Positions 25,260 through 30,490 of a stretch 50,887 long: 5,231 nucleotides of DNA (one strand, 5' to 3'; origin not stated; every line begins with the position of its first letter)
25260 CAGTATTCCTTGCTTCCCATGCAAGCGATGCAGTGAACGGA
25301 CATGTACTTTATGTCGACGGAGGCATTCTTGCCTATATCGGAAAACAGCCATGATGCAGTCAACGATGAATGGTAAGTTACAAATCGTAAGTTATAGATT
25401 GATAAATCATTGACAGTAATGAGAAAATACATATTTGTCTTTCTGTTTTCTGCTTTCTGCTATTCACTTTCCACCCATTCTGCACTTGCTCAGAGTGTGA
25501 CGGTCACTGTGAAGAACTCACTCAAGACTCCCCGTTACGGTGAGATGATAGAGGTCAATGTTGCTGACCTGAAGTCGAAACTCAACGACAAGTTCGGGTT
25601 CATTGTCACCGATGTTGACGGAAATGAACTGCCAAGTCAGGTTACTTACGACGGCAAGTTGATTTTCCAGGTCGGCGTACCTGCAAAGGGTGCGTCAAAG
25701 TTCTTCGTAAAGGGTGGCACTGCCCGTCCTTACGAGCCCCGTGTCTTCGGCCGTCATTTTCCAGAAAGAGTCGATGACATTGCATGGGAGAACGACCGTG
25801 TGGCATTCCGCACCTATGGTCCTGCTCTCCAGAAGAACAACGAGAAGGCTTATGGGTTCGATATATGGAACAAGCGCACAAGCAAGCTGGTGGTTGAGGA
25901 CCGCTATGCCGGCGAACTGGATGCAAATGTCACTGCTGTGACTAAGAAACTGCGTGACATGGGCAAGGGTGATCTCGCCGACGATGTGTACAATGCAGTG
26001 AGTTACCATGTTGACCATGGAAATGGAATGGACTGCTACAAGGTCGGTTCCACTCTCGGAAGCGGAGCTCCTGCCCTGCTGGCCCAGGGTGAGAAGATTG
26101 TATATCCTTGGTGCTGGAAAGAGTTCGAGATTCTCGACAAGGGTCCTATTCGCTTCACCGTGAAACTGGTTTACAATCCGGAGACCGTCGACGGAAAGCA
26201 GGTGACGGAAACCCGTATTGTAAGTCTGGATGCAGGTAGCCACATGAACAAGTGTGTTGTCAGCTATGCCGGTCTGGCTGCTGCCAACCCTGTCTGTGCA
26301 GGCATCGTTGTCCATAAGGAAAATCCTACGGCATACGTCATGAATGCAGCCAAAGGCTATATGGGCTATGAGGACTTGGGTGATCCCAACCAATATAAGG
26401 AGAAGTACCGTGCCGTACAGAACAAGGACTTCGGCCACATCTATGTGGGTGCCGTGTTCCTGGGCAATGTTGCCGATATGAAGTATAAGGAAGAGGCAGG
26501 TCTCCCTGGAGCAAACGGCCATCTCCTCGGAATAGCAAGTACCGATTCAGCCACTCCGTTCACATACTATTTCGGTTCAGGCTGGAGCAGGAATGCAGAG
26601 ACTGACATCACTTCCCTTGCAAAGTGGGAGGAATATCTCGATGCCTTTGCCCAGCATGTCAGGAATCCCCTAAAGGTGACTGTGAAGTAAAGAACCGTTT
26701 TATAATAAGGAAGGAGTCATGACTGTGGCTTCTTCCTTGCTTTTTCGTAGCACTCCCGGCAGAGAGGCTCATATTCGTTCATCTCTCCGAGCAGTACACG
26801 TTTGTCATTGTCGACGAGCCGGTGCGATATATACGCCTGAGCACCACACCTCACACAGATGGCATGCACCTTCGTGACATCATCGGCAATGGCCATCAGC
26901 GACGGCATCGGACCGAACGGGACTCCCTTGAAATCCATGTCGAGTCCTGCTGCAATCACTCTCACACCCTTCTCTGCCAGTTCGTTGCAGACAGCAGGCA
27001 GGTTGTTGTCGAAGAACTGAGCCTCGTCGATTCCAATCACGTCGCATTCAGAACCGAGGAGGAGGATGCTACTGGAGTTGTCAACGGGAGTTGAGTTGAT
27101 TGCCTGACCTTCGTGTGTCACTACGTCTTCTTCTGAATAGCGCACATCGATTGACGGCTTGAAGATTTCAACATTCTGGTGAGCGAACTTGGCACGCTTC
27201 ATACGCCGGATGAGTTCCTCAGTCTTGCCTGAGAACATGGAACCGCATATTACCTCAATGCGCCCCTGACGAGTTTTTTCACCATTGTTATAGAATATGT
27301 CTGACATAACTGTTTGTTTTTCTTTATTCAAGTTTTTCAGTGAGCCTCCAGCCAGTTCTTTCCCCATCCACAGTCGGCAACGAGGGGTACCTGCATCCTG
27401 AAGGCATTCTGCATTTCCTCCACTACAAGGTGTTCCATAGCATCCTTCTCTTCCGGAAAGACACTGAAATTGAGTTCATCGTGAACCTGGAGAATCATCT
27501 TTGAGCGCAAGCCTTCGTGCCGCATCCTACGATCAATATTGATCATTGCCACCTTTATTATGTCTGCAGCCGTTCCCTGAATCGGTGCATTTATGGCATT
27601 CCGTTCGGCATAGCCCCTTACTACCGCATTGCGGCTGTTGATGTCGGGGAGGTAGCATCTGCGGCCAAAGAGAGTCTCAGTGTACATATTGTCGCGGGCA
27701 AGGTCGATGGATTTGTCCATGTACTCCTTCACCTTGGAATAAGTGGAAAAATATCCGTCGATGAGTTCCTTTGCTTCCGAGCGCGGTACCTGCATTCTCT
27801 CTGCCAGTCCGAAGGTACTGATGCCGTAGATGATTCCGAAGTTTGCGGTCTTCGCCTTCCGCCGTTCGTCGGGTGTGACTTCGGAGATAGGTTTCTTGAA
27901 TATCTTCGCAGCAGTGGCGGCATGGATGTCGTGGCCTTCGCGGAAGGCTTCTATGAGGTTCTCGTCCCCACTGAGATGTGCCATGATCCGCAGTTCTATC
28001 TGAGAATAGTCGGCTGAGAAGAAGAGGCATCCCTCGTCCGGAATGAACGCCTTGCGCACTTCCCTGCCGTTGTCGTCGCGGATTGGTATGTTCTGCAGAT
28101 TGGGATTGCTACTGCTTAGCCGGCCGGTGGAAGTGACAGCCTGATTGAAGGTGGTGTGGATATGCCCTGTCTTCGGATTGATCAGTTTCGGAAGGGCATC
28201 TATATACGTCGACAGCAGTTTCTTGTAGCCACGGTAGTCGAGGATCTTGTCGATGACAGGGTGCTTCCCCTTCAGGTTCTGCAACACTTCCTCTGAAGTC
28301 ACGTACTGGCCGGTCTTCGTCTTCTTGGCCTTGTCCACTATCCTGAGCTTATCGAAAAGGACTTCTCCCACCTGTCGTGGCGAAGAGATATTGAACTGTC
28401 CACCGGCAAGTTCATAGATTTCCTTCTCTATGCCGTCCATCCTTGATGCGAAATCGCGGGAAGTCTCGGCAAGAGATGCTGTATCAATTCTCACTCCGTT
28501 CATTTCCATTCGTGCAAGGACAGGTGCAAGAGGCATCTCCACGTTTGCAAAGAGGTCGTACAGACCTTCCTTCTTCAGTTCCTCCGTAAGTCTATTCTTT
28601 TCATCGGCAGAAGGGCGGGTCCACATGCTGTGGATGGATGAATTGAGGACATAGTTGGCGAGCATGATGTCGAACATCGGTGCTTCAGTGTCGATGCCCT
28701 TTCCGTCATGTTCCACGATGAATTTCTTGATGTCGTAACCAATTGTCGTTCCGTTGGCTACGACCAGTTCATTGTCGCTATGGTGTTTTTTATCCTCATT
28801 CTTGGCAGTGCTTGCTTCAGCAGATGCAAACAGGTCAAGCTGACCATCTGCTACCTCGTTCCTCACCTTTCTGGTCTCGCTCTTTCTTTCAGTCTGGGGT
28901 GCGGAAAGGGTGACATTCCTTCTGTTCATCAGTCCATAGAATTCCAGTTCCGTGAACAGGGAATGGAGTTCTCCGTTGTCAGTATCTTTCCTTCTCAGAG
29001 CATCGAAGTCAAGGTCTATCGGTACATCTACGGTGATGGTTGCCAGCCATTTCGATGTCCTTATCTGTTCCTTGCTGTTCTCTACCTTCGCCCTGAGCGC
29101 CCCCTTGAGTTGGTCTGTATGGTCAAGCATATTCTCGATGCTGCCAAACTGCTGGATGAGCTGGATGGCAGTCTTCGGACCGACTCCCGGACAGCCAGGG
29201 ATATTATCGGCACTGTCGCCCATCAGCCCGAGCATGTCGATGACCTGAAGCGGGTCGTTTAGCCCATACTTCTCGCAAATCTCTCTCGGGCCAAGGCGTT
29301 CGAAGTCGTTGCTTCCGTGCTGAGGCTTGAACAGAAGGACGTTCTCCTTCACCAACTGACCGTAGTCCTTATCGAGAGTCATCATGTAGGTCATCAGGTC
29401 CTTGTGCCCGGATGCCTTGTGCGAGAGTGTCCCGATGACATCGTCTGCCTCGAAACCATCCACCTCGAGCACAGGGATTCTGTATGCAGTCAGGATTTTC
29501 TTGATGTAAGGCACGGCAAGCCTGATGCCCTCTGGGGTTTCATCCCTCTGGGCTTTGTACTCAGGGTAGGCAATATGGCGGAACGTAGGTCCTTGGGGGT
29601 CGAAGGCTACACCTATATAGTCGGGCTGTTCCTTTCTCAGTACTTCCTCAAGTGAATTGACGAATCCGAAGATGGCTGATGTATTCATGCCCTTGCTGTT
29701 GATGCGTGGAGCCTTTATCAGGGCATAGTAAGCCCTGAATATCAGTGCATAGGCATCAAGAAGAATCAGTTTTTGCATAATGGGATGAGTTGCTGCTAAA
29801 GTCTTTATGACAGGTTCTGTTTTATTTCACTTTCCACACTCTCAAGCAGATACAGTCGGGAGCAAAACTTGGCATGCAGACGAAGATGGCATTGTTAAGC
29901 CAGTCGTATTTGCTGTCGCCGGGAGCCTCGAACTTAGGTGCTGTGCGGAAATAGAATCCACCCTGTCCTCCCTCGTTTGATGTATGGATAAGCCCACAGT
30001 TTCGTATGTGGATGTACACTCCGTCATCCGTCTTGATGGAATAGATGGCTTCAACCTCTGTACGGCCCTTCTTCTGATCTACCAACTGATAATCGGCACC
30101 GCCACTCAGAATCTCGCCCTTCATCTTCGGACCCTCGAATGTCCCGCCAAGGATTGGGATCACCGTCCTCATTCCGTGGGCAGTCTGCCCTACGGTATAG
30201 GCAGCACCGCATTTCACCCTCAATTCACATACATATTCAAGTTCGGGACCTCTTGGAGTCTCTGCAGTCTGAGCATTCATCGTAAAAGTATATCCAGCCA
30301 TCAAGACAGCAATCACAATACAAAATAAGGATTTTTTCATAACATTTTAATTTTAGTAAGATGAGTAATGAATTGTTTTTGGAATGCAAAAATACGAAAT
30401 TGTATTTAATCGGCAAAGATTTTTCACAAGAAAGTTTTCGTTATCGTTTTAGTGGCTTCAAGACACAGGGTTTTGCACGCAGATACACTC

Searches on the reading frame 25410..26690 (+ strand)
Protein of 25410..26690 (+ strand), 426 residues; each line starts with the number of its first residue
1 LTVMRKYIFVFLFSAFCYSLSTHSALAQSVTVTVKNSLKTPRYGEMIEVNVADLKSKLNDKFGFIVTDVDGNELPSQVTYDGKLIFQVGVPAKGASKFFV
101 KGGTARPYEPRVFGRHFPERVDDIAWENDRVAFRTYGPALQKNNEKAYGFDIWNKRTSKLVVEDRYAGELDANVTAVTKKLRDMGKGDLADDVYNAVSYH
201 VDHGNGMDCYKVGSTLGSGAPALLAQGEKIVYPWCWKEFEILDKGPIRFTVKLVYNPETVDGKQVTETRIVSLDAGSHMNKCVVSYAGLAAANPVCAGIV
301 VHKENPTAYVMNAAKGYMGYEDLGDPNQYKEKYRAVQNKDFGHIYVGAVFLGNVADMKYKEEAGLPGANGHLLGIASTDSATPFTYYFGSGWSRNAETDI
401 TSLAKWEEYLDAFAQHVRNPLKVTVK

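Call 52: search_protein_families(library=pfam, proteins=[window:25410-26690:+], max_evalue=0.0001)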
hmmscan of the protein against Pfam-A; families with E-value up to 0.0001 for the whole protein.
window:25410-26690:+ (426 aa): 1 family
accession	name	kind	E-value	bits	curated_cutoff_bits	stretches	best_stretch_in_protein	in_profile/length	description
PF16153.10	DUF4861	-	3.4e-93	313.1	22.3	1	34-423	1-380/380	Domain of unknown function (DUF4861)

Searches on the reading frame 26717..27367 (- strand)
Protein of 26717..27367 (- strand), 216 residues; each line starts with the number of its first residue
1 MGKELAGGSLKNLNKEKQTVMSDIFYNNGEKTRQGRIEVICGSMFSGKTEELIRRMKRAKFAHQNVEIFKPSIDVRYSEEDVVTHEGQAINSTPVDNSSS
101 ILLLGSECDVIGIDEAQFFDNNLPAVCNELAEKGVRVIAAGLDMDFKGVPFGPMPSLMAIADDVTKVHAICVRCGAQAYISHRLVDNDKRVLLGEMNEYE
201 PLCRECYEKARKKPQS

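Call 10: search_protein_families(library=pfam, proteins=[window:26717-27367:-], max_evalue=0.001)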
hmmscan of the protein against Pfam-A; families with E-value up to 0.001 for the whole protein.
window:26717-27367:- (216 aa): 1 family
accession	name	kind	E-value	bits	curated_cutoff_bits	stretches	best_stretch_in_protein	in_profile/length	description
PF00265.24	TK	-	7.4e-52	176.2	20.6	1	35-207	1-176/176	Thymidine kinase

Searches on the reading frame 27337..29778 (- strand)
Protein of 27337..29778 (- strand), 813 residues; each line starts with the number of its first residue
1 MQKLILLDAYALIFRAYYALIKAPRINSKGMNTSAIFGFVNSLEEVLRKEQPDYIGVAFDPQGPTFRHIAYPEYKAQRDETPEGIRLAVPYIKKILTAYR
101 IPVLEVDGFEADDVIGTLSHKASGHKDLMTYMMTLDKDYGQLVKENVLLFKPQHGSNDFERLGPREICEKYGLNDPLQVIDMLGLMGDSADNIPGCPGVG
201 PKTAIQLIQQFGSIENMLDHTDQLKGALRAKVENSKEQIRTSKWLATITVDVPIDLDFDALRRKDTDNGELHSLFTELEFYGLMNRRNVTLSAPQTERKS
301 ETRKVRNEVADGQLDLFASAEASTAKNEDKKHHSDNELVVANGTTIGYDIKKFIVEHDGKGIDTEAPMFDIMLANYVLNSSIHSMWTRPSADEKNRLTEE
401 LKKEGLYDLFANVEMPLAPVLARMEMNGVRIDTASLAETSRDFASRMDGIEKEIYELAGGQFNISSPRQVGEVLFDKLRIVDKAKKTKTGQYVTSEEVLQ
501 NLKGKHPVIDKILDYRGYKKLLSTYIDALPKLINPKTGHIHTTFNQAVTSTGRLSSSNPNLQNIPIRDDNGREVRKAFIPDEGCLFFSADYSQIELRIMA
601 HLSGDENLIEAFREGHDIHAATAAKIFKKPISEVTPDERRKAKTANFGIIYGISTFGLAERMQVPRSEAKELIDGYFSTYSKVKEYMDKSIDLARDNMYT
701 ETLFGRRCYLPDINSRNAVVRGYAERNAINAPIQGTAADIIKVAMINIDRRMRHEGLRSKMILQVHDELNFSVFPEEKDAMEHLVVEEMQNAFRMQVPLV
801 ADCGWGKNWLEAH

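Call 10: search_protein_families(library=pfam, proteins=[window:27337-29778:-], max_evalue=0.001)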
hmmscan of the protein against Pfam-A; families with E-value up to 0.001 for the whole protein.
window:27337-29778:- (813 aa): 4 families
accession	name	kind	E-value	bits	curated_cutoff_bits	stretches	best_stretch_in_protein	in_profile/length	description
PF00476.26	DNA_pol_A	-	2e-166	554.1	34.3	1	435-811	3-381/381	DNA polymerase family A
PF02739.22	5_3_exonuc_N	-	2.1e-53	180.8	34.3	1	3-172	1-164/164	5'-3' exonuclease, N-terminal resolvase-like domain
PF01367.25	5_3_exonuc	-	6.1e-33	113.6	40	1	176-267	3-95/97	5'-3' exonuclease, C-terminal SAM fold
PF22619.2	DNA_polI_exo1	-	0.00037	20.7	27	1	345-388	51-94/140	DNA polymerase I, ribonuclease H-like domain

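Call 68: find_homologous_proteins(query=window:27337-29778:-, max_evalue=1e-100)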
Query window:27337-29778:- (813 aa): 8000 proteins with E <= 1e-100 among 8000 candidates; the best 120 are listed.
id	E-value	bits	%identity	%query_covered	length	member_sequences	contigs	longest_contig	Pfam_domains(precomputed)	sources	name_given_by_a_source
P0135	0.0e+0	1848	100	100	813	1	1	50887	PF01367.26,PF02739.23,PF00476.27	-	-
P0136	0.0e+0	1677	90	100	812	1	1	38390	PF01367.26,PF02739.23,PF00476.27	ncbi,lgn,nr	ncbi:MAG: DNA polymerase I [Bacteroidales bacterium]|nr:DNA polymerase I [Bacteroidales bacterium]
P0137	0.0e+0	1676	90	100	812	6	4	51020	PF01367.26,PF02739.23,PF00476.27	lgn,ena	-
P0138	0.0e+0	1676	90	100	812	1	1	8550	PF01367.26,PF02739.23,PF00476.27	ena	-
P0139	0.0e+0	1675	90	100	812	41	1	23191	PF01367.26,PF02739.23,PF00476.27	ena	-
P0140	0.0e+0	1670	90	100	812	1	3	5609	PF01367.26,PF02739.23,PF00476.27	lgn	-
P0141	0.0e+0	1669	90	100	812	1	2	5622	PF01367.26,PF02739.23,PF00476.27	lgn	-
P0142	0.0e+0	1669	90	100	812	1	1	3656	PF01367.26,PF02739.23,PF00476.27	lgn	-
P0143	0.0e+0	1668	90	100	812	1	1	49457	PF01367.26,PF02739.23,PF00476.27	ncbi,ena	-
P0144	0.0e+0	1668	90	100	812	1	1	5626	PF01367.26,PF02739.23,PF00476.27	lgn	-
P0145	0.0e+0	1667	90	100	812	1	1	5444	PF01367.26,PF02739.23,PF00476.27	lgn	-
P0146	0.0e+0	1661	90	100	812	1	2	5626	PF01367.26,PF02739.23,PF00476.27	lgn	-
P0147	0.0e+0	1434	77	100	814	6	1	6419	PF01367.26,PF02739.23,PF00476.27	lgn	-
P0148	0.0e+0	1411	77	100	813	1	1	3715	PF01367.26,PF02739.23,PF00476.27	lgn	-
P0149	0.0e+0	1408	76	100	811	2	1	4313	PF01367.26,PF02739.23,PF00476.27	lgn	-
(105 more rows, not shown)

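Call 69: find_encoding_contigs(protein=P0137, flank=10000, max_places=3)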
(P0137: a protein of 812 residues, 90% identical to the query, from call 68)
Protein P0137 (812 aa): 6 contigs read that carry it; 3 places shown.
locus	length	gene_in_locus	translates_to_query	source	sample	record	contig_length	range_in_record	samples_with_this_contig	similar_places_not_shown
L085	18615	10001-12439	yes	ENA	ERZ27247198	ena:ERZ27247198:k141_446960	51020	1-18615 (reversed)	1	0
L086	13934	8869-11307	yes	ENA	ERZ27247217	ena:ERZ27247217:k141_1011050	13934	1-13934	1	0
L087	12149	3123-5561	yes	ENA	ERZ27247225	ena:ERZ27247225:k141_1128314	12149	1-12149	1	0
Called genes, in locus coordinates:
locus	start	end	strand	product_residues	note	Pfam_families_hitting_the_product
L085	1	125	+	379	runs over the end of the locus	PF00583:Acetyltransf_1 (faint)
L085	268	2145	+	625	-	PF02518:HATPase_c, PF13589:HATPase_c_3, PF00204:DNA_gyraseB, PF01751:Toprim, PF00986:DNA_gyraseB_C (weak)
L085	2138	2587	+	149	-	PF01467:CTP_transf_like, PF08218:Citrate_ly_lig (faint)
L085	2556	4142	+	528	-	PF22694:CtpB_N-like (weak), PF00595:PDZ, PF13180:PDZ_2, PF17820:PDZ_6 (weak), PF03572:Peptidase_S41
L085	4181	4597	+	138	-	PF02130:YbeY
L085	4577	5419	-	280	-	PF00535:Glycos_transf_2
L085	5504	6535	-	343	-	PF14289:DUF4369, PF00578:AhpC-TSA, PF13905:Thioredoxin_8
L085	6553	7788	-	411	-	PF12704:MacB_PCD (faint), PF02687:FtsX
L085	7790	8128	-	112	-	PF02033:RBFA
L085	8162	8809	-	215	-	PF01135:PCMT (weak), PF01596:Methyltransf_3, PF13578:Methyltransf_24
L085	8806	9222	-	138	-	PF01220:DHquinase_II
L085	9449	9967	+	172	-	PF11578:DUF3237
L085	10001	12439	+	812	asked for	PF02739:5_3_exonuc_N, PF01367:5_3_exonuc, PF00476:DNA_pol_A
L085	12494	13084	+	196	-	PF00265:TK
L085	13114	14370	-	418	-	PF16153:DUF4861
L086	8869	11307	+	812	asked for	PF02739:5_3_exonuc_N, PF01367:5_3_exonuc, PF00476:DNA_pol_A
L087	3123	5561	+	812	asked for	PF02739:5_3_exonuc_N, PF01367:5_3_exonuc, PF00476:DNA_pol_A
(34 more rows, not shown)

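Call 70: find_encoding_contigs(protein=P0143, flank=10000, max_places=2)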
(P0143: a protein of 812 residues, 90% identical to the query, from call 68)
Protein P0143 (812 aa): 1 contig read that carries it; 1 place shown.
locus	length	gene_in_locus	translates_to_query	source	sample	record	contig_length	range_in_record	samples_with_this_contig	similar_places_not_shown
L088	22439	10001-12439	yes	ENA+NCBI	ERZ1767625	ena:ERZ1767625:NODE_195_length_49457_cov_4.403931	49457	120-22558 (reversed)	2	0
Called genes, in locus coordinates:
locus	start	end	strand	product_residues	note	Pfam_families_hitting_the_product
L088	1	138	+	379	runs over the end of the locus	PF00583:Acetyltransf_1 (faint)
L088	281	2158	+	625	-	PF02518:HATPase_c, PF13589:HATPase_c_3, PF00204:DNA_gyraseB, PF01751:Toprim, PF00986:DNA_gyraseB_C (weak)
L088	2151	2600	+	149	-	PF01467:CTP_transf_like, PF08218:Citrate_ly_lig (faint)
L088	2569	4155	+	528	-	PF22694:CtpB_N-like (weak), PF00595:PDZ, PF13180:PDZ_2, PF17820:PDZ_6 (weak), PF03572:Peptidase_S41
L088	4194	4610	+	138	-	PF02130:YbeY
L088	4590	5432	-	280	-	PF00535:Glycos_transf_2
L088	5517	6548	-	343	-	PF14289:DUF4369, PF00578:AhpC-TSA, PF13905:Thioredoxin_8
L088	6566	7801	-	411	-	PF12704:MacB_PCD (faint), PF02687:FtsX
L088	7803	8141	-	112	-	PF02033:RBFA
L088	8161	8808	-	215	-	PF01135:PCMT (weak), PF01596:Methyltransf_3, PF13578:Methyltransf_24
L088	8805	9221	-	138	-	PF01220:DHquinase_II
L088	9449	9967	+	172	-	PF11578:DUF3237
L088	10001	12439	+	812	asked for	PF02739:5_3_exonuc_N, PF01367:5_3_exonuc, PF00476:DNA_pol_A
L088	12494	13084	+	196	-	PF00265:TK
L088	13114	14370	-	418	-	PF16153:DUF4861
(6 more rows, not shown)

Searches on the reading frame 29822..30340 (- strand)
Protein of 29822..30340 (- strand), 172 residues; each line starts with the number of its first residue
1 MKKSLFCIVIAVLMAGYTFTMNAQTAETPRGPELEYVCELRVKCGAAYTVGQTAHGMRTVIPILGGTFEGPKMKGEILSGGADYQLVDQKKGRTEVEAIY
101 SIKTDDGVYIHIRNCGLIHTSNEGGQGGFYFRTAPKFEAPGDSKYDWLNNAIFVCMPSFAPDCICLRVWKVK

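Call 10: search_protein_families(library=pfam, proteins=[window:29822-30340:-], max_evalue=0.001)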
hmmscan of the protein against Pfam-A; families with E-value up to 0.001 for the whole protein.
window:29822-30340:- (172 aa): 1 family
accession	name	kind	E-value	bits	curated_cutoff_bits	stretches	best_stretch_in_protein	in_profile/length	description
PF11578.13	DUF3237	-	1.9e-36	125.5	24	1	32-171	1-149/149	Protein of unknown function (DUF3237)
